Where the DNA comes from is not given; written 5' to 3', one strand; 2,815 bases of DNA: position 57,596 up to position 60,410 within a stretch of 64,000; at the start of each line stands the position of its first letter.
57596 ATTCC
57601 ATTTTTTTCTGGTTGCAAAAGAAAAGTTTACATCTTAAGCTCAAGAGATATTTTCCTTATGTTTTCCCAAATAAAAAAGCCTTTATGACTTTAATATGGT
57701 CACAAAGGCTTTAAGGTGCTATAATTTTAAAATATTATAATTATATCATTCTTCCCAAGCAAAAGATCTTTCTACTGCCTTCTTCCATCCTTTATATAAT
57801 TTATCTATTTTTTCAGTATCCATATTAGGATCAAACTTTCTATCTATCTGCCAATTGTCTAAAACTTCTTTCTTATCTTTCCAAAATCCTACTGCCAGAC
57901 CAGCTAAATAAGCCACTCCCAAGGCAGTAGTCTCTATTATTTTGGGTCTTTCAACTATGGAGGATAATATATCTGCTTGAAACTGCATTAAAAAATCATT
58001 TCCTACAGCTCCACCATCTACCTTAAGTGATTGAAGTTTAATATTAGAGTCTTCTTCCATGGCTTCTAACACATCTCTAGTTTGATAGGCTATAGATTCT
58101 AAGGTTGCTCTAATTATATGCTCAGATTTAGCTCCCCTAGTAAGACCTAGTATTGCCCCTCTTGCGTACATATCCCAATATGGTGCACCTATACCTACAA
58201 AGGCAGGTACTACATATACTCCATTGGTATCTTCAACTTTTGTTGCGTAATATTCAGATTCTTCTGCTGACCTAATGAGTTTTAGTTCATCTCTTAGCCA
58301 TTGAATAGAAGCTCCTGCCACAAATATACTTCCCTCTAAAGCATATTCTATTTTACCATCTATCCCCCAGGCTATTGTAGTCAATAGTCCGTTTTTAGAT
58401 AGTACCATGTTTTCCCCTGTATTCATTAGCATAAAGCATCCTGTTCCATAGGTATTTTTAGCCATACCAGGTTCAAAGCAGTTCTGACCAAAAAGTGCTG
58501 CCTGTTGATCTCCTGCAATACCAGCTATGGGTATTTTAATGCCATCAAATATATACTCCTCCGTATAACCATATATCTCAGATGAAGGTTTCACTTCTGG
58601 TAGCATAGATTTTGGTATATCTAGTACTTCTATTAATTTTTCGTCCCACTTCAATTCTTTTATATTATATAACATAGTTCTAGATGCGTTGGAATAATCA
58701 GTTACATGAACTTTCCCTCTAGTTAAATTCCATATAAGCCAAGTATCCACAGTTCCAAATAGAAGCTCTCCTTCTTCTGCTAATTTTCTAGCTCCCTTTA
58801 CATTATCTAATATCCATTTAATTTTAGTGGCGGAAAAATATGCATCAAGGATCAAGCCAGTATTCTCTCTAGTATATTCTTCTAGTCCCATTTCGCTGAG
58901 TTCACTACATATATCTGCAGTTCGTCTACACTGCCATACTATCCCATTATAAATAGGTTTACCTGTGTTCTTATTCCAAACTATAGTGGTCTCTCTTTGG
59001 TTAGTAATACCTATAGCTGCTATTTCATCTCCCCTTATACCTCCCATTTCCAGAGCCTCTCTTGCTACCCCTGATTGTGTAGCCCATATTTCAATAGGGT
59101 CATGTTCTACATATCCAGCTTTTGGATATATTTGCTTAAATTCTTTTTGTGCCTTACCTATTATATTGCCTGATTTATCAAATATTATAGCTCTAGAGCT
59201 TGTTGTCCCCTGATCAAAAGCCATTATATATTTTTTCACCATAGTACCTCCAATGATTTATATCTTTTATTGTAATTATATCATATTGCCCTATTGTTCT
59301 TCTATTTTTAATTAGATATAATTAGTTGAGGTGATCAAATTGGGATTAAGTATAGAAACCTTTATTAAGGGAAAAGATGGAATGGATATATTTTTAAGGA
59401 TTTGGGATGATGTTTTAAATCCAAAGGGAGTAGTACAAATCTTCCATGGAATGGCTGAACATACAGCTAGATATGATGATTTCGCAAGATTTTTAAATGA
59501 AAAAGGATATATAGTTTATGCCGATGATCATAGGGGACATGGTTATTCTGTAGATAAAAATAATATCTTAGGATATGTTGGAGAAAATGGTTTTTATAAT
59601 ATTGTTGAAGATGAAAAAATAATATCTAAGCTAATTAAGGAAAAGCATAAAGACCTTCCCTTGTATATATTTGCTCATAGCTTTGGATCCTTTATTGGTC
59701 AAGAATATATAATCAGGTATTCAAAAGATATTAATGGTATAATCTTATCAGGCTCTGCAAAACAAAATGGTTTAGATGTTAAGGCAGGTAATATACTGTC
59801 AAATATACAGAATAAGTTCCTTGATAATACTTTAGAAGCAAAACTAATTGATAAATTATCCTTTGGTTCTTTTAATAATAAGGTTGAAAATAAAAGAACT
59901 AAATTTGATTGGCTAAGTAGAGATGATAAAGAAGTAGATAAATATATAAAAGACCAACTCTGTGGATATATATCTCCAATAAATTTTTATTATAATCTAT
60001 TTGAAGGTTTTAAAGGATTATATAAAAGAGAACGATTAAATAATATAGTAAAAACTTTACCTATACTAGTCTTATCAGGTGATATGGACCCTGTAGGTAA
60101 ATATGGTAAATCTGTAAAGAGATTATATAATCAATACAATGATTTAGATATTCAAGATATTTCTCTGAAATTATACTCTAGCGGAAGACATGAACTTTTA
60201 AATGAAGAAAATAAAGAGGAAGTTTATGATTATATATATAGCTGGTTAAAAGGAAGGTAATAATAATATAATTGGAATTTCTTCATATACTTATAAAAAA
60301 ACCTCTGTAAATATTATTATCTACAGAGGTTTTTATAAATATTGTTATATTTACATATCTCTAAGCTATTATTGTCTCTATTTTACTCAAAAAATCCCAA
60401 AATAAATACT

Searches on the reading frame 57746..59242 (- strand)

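Call 67: search_protein_families(library=ncbifam, proteins=[window:57746-59242:-], max_evalue=0.00001)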
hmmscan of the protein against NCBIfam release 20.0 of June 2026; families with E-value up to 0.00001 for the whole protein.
window:57746-59242:- (498 aa): 12 families
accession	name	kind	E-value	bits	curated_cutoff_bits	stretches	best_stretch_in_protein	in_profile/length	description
NF000756.0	PRK00047.1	subfamily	5.8e-265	879.3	498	1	2-497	3-498/502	glycerol kinase GlpK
TIGR01311.1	glycerol_kin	equivalog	1.4e-229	762.4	590.35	1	4-496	1-496/496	glycerol kinase GlpK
TIGR01312.1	XylB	equivalog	2.8e-59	201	380.25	1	9-488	3-478/481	xylulokinase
TIGR01314.1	gntK_FGGY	equivalog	8.9e-40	136.7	648.55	1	5-479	1-478/505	gluconokinase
NF008187.0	PRK10939.1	equivalog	1.9e-36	125.8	528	1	2-491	2-501/521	autoinducer-2 kinase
TIGR02628.1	fuculo_kin_coli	equivalog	1.1e-26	93.9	470.9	1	6-467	3-458/465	L-fuculokinase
NF011601.0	PRK15027.1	equivalog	8.2e-24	83.8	912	1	8-474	4-459/484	xylulokinase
TIGR01315.1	5C_CHO_kinase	subfamily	8.3e-23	80.9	408.7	2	314-486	356-530/541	FGGY family pentulose kinase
NF003154.0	PRK04123.1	equivalog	3.3e-17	62.4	428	1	348-490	389-534/554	ribulokinase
TIGR01234.1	L-ribulokinase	equivalog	1.2e-12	47.4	583.25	1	329-489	363-526/536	ribulokinase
TIGR02627.1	rhamnulo_kin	equivalog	1.7e-12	46.7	527.95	1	94-256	87-242/454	rhamnulokinase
NF007925.0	PRK10640.1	equivalog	1.6e-09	36.7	639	0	60-251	60-243/489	rhamnulokinase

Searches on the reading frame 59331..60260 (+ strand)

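Call 67: search_protein_families(library=ncbifam, proteins=[window:59331-60260:+], max_evalue=0.00001)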
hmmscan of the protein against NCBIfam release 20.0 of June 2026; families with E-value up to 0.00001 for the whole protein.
window:59331-60260:+ (309 aa): 4 families
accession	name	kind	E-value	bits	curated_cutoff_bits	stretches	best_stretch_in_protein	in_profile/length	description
NF008019.0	PRK10749.1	equivalog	8.4e-08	31.6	362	1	32-141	54-163/335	lysophospholipase L2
TIGR01250.1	pro_imino_pep_2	subfamily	2.8e-07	30.4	167.65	1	31-151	24-138/288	proline iminopeptidase-family hydrolase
NF051487.1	bifunc_PcaCD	exception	7.2e-06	25.3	430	0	26-145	166-274/413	bifunctional 4-carboxymuconolactone decarboxylase/3-oxoadipate enol-lactonase PcaCD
TIGR01607.1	PST-A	paralog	9.2e-06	25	218.25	0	51-307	66-331/332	Plasmodium subtelomeric family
